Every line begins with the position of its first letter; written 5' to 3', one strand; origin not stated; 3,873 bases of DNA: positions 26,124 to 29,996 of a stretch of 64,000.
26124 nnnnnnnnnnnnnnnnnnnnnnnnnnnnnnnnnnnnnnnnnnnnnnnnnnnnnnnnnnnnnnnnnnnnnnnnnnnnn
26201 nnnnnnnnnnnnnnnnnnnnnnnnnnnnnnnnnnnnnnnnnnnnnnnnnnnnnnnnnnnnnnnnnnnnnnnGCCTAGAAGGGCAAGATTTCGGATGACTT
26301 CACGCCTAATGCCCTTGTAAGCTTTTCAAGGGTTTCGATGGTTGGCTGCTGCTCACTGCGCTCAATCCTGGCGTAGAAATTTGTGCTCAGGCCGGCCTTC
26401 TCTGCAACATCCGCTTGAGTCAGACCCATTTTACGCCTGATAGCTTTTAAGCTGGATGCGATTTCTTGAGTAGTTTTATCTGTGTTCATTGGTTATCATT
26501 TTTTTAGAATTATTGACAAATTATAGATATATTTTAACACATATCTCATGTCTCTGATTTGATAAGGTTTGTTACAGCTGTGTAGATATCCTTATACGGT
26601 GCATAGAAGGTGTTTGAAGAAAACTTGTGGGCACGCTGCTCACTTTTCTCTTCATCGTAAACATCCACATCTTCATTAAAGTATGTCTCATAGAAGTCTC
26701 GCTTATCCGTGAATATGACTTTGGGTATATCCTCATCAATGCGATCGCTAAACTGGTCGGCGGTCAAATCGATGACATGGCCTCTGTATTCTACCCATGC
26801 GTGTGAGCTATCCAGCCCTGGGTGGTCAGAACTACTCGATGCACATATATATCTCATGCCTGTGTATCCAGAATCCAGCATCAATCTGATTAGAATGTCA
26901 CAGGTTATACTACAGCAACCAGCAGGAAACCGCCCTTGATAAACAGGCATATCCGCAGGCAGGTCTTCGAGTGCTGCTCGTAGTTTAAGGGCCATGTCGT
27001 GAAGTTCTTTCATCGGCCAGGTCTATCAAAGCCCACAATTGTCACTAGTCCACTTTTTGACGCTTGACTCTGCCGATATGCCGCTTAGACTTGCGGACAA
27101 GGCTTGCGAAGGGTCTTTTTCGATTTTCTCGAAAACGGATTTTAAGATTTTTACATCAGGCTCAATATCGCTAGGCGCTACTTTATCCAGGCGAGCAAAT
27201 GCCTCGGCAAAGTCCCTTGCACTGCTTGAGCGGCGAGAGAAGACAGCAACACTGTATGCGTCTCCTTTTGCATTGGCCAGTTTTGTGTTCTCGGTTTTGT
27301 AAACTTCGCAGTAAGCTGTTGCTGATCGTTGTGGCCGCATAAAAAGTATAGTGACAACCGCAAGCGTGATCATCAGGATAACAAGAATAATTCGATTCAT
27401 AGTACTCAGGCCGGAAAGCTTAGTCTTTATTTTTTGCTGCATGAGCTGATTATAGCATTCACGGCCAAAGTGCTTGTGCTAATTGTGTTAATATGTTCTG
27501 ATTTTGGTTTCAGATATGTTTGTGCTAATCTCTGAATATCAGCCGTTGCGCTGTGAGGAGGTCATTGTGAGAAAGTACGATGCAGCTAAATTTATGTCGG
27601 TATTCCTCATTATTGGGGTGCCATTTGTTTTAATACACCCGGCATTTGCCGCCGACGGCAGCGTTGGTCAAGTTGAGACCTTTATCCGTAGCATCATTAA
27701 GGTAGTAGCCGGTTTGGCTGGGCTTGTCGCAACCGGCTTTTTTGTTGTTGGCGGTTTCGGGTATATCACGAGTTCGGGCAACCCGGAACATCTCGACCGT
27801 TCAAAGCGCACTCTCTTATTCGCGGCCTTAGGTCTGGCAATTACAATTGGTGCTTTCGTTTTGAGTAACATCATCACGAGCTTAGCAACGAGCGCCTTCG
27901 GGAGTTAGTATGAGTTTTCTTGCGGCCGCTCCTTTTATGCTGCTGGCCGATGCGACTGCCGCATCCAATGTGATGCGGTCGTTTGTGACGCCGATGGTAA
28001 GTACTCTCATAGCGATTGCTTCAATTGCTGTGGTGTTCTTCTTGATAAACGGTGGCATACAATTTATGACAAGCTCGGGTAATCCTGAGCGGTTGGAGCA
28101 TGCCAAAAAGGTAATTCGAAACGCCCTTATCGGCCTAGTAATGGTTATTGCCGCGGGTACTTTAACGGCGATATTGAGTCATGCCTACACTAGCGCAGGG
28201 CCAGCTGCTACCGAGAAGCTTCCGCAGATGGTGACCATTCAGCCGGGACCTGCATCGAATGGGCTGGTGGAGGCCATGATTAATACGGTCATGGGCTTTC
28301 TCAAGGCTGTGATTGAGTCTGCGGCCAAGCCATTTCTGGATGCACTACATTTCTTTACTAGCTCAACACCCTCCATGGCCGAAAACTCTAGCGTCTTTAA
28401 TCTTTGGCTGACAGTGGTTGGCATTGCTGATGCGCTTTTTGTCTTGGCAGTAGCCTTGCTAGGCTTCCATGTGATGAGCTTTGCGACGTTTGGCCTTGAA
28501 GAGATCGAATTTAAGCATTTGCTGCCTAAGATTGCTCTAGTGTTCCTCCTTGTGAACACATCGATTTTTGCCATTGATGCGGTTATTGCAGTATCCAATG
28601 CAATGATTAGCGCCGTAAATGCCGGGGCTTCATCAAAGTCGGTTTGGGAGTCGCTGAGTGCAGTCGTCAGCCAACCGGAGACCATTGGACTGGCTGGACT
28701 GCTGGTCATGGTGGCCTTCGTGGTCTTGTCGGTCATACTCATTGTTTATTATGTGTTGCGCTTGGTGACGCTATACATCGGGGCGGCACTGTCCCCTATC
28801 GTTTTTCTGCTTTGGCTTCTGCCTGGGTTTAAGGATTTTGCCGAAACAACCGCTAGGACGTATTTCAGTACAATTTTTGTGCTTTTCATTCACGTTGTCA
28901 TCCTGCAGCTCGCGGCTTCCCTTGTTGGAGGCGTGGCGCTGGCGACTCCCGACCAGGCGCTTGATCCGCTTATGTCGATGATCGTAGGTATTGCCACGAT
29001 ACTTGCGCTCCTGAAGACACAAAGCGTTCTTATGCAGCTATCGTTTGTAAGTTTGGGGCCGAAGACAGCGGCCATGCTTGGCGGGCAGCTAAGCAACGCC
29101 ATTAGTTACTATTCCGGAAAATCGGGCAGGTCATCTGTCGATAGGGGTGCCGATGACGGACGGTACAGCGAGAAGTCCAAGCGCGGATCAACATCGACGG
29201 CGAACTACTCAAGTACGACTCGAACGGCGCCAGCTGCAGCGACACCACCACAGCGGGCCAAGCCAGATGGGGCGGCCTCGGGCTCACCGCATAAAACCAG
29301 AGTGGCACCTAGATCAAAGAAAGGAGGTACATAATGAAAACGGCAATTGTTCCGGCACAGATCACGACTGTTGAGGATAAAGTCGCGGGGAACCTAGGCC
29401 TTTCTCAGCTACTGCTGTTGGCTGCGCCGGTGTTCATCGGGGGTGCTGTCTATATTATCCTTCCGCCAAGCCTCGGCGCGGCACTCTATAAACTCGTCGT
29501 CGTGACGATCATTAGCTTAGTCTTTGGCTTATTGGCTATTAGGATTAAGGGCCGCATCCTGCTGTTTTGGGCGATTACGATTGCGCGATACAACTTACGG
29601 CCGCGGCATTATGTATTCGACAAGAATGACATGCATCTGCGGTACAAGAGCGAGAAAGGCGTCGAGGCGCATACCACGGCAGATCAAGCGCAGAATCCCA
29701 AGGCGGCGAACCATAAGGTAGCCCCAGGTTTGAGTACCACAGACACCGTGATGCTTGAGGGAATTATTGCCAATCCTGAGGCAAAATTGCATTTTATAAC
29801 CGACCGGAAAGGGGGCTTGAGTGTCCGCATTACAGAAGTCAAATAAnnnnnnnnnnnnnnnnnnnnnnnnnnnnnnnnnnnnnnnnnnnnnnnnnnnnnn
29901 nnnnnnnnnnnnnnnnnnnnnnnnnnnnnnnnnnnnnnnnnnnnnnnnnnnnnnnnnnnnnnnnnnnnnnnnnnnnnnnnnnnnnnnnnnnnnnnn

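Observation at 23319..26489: Second defence-like patch: orphan MNT nucleotidyltransferase, Zn-ribbon protein with possible PD-(D/E)xK motif, PLD/Nuc-like nuclease, XRE regulator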

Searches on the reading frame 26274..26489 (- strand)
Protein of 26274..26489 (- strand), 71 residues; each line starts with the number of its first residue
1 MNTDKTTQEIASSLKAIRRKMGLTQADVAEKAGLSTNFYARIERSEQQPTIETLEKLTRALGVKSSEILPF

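Call 3: search_protein_families(library=pfam, proteins=[window:26274-26489:-], max_evalue=0.1)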
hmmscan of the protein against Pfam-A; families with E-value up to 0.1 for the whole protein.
window:26274-26489:- (71 aa): 15 families
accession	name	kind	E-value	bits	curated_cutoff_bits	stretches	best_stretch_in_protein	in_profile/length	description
PF01381.28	HTH_3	-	1.2e-16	60.9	23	1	14-67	1-54/55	Helix-turn-helix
PF13560.12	HTH_31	-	7.6e-12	45.8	27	1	11-65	3-58/64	Helix-turn-helix domain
PF13443.12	HTH_26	-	4.8e-08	33.6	22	1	14-69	2-58/63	Cro/C1-type HTH DNA-binding domain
PF12844.13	HTH_19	-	9.7e-08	32.3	30.2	1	14-68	4-58/64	Helix-turn-helix domain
PF00157.23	Pou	-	5.9e-05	23.4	27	1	5-58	4-51/72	Pou domain - N-terminal to homeobox domain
PF21716.3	dnstrm_HI1420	-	0.00013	22.2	27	1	4-65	27-86/90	Probable addiction module antidote protein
PF15731.11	MqsA_antitoxin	-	0.00081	19.9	30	1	11-57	71-117/131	Antitoxin component of bacterial toxin-antitoxin system, MqsA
PF13413.12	HTH_25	-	0.0024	18.1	24.6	1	14-45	2-33/62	Helix-turn-helix domain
PF13693.12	HTH_35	-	0.014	15.8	25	1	14-70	7-60/75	Winged helix-turn-helix DNA-binding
PF17762.8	HTH_ParB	-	0.022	15.3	22.6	1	7-36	5-34/102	ParB HTH domain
PF13412.12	HTH_24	-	0.025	14.6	21.9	1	14-36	9-31/48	Winged helix-turn-helix DNA-binding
PF20432.4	Xre-like-HTH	-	0.038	14.7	25.8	1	12-48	13-48/63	Antitoxin Xre-like helix-turn-helix domain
PF07840.17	FadR_C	-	0.056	13.8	23.6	1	11-68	94-151/164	FadR C-terminal domain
PF04545.22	Sigma70_r4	-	0.076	13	24.1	0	18-35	16-33/50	Sigma-70, region 4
PF01402.27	RHH_1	-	0.085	13.3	20.5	0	49-68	9-28/39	Ribbon-helix-helix protein, copG family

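Call 4: search_protein_families(library=padloc, proteins=[window:26274-26489:-], max_evalue=0.1)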
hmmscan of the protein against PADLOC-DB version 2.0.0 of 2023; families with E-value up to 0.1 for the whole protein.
window:26274-26489:- (71 aa): 25 families
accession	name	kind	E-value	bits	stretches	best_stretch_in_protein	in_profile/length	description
PDLC02926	HTH_VI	-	7.5e-13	46.6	1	10-69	2-61/92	-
PDLC04142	capH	-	4.1e-11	41.9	1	12-69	9-66/103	capH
PDLC03665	Control_protein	-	1.2e-10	39.5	1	11-71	10-71/77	control protein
PDLC03949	RmrA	-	5.8e-07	26.7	1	12-65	5-58/363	-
PDLC03954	RmrA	-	7.2e-07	26.5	1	9-65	10-66/380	-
PDLC03668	Control_protein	-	7.6e-07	27.6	1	12-64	11-63/79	control protein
PDLC03953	RmrA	-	1.6e-06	25.6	1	11-63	7-59/373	-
PDLC03951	RmrA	-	2.2e-06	24.9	1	12-66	11-65/400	-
PDLC03946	RmrA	-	2.8e-06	24.3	1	13-62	6-55/357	-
PDLC03666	Control_protein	-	5.1e-06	24.8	1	13-69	10-66/77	control protein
PDLC03952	RmrA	-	5.9e-05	20.1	1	7-62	20-75/395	-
PDLC03671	Control_protein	-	0.0001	20.5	1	10-64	15-69/84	control protein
PDLC03536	REase_II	-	0.00017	19.3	1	1-67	1-68/237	Type II restriction enzyme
PDLC03947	RmrA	-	0.0003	17.7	1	5-61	7-63/383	-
PDLC03944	RmrA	-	0.00062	16.9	1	12-62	9-59/384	-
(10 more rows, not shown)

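Call 9: search_protein_families(library=ncbifam, proteins=[window:26274-26489:-], max_evalue=0.1)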
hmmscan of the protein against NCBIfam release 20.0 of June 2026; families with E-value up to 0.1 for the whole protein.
window:26274-26489:- (71 aa): 31 families (the best 25 are shown)
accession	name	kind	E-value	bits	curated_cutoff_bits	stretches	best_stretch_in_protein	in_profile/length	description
TIGR03070.1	couple_hipB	subfamily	6.6e-13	48.4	71.65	1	9-63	2-56/58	type II toxin-antitoxin system Y4mF family antitoxin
NF041951.1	phage_RstR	subfamily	8.8e-13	48.5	80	1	10-65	3-58/108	RstR family transcriptional repressor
NF007408.0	PRK09943.1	equivalog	2.9e-08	33.5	211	1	10-68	8-66/185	HTH-type transcriptional regulator PuuR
TIGR00270.2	TIGR00270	equivalog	6.4e-08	32.6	110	1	8-64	74-130/159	multiprotein bridging factor aMBF1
NF006015.0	PRK08154.1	subfamily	8.3e-07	28.4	204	1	4-69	25-90/314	anaerobic benzoate catabolism transcriptional regulator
TIGR03830.1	CxxCG_CxxCG_HTH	subfamily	7.9e-06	25.7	61.8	1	4-60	60-115/127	type II TA system antitoxin MqsA family protein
NF007271.0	PRK09726.1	equivalog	8.1e-06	25.8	79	1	8-64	11-67/88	type II toxin-antitoxin system antitoxin HipB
NF047948.1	male_kill_WMK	equivalog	1.1e-05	25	300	1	8-70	4-66/300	WO male-killing family protein Wmk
TIGR02684.1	dnstrm_HI1420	hypoth_equivalog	2.2e-05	24.6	53.7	1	4-64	27-85/89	addiction module antidote protein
NF046032.1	TransRegSlrRBacil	equivalog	5.2e-05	23.4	250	1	14-68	6-61/149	HTH-type transcriptional regulator SlrR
NF007257.0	PRK09706.1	subfamily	9.6e-05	22.2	101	1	8-64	4-60/135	transcriptional repressor DicA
NF038139.1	Reg_Aceta_RamB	equivalog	0.00013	20.7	700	1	11-65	4-58/465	acetate metabolism transcriptional regulator RamB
NF010465.0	PRK13890.1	equivalog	0.00024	21.2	96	1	19-64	15-60/121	conjugal transfer protein TrbA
NF041677.1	trans_regClgR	equivalog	0.00049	20.2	170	1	10-69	9-68/113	transcriptional regulator ClgR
TIGR02612.1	mob_myst_A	hypoth_equivalog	0.0019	18.1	122.6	1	14-61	30-79/150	mobile mystery protein A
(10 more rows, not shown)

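Call 59: search_protein_families(library=phrogs, proteins=[window:26274-26489:-], max_evalue=0.01)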
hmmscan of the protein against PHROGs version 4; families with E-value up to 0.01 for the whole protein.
window:26274-26489:- (71 aa): 31 families (the best 25 are shown)
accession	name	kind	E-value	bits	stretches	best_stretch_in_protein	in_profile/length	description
phrog_5823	-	transcription regulation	1.8e-12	48.2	1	6-68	3-66/404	transcriptional regulator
phrog_8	-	transcription regulation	3.3e-12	47.5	1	1-63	68-130/346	transcriptional regulator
phrog_7241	-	transcription regulation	6.7e-12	46.5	1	12-67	64-119/122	transcriptional regulator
phrog_3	-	transcription regulation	7.7e-12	46.7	1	3-70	82-147/430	transcriptional repressor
phrog_1373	-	transcription regulation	1.3e-11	45.7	1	9-64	63-118/166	transcriptional regulator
phrog_2967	-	transcription regulation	1.5e-09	38.8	1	1-68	2-69/225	transcriptional regulator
phrog_2328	-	transcription regulation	2.4e-08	34.8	1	6-64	12-70/128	transcriptional repressor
phrog_2439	-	transcription regulation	4.8e-08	33.3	1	11-65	9-63/367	transcriptional regulator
phrog_4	-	transcription regulation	8.1e-08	32.6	1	4-69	127-192/400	transcriptional repressor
phrog_6962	-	unknown function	3.4e-07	31.5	1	14-54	6-46/73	-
phrog_7950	-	transcription regulation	5.1e-07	30.7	1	12-48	10-46/68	transcriptional repressor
phrog_2104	-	unknown function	5.6e-07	30.7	1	7-57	37-87/103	-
phrog_4268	-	transcription regulation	1e-06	29.9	1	4-64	30-88/96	transcriptional repressor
phrog_4836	-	transcription regulation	1.3e-06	29.2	1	8-65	74-131/194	CII-like regulator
phrog_4583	-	transcription regulation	1.4e-05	26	1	1-69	2-70/81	transcriptional repressor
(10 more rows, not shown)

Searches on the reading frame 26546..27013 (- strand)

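Call 3: search_protein_families(library=pfam, proteins=[window:26546-27013:-], max_evalue=0.1)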
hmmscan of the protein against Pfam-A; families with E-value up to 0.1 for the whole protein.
window:26546-27013:- (155 aa): 2 families
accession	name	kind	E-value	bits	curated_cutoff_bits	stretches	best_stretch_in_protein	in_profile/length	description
PF24585.1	YunG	-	0.024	15.2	27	1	69-93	59-85/116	YunG protein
PF09641.16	DUF2026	-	0.053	13.6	25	1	68-94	80-106/205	Protein of unknown function (DUF2026)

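Call 4: search_protein_families(library=padloc, proteins=[window:26546-27013:-], max_evalue=0.1)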
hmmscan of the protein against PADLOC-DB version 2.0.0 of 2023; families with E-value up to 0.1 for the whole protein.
window:26546-27013:- (155 aa): 1 family
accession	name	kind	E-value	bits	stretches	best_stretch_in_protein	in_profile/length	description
PDLC01665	Cas12c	-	0.012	11.6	1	72-152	409-484/1035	Cas12c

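Call 9: search_protein_families(library=ncbifam, proteins=[window:26546-27013:-], max_evalue=0.1)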
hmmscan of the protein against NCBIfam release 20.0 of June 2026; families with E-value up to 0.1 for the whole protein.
window:26546-27013:- (155 aa): 0 families

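Call 59: search_protein_families(library=phrogs, proteins=[window:26546-27013:-], max_evalue=0.01)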
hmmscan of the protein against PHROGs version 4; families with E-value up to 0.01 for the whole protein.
window:26546-27013:- (155 aa): 1 family
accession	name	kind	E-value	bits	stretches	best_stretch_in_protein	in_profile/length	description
phrog_26734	-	unknown function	1.4e-09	39.1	1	26-116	33-129/161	-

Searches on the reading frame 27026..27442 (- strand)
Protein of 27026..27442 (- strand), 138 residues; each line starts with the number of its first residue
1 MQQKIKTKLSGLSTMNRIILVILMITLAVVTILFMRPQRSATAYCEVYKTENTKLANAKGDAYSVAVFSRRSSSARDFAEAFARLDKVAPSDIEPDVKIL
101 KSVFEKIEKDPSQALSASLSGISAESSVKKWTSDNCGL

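Call 3: search_protein_families(library=pfam, proteins=[window:27026-27442:-], max_evalue=0.1)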
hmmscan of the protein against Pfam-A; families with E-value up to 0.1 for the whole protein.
window:27026-27442:- (138 aa): 1 family
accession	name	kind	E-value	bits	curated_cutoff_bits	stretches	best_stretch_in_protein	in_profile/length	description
PF13150.11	TraL_transposon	-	0.049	13.8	27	1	2-35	12-45/86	Conjugative transposon protein TraL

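Call 4: search_protein_families(library=padloc, proteins=[window:27026-27442:-], max_evalue=0.1)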
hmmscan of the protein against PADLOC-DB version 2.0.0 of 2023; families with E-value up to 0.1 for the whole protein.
window:27026-27442:- (138 aa): 1 family
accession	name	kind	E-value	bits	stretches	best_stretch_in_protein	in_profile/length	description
PDLC01143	Unk_04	-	0.015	13.6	1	12-40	18-46/63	"I-E associated membrane protein, same context as STAND NTPase"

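Call 9: search_protein_families(library=ncbifam, proteins=[window:27026-27442:-], max_evalue=0.1)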
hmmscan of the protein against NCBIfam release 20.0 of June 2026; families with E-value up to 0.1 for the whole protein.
window:27026-27442:- (138 aa): 0 families

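Call 59: search_protein_families(library=phrogs, proteins=[window:27026-27442:-], max_evalue=0.01)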
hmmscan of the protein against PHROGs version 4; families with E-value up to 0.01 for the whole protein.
window:27026-27442:- (138 aa): 0 families

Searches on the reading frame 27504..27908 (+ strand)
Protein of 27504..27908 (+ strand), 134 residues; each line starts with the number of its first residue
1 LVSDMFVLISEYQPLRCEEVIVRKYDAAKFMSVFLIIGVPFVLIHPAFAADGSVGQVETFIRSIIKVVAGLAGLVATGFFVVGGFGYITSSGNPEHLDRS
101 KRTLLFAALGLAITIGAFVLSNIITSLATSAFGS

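Call 21: search_protein_families(library=pfam, proteins=[window:27504-27908:+], max_evalue=0.001)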
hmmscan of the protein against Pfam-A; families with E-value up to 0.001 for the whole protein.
window:27504-27908:+ (134 aa): 2 families
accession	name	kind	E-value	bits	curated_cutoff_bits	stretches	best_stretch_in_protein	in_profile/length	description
PF04956.18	TrbC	-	3.6e-09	37.2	27.9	1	26-117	7-91/98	TrbC/VIRB2 pilin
PF18895.5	T4SS_pilin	-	2.9e-08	34.1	26.6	1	54-123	2-70/71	Type IV secretion system pilin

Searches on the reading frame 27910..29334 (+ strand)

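Call 21: search_protein_families(library=pfam, proteins=[window:27910-29334:+], max_evalue=0.001)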
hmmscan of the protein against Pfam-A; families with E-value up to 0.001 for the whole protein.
window:27910-29334:+ (474 aa): 1 family
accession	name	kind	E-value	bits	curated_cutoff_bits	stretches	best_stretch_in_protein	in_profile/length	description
PF18895.5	T4SS_pilin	-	9.9e-08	32.4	26.6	1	36-87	20-69/71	Type IV secretion system pilin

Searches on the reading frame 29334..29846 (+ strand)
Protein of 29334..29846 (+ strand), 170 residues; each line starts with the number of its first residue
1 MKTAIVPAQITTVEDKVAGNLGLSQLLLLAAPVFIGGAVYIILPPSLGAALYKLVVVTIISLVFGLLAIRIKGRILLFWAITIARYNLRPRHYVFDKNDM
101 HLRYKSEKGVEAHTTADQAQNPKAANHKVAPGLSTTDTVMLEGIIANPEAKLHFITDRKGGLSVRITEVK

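Call 21: search_protein_families(library=pfam, proteins=[window:29334-29846:+], max_evalue=0.001)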
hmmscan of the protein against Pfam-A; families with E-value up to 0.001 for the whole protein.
window:29334-29846:+ (170 aa): 1 family
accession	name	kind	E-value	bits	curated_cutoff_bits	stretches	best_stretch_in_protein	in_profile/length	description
PF12666.12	PrgI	-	7.8e-08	33.2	27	1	6-95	2-91/91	PrgI family protein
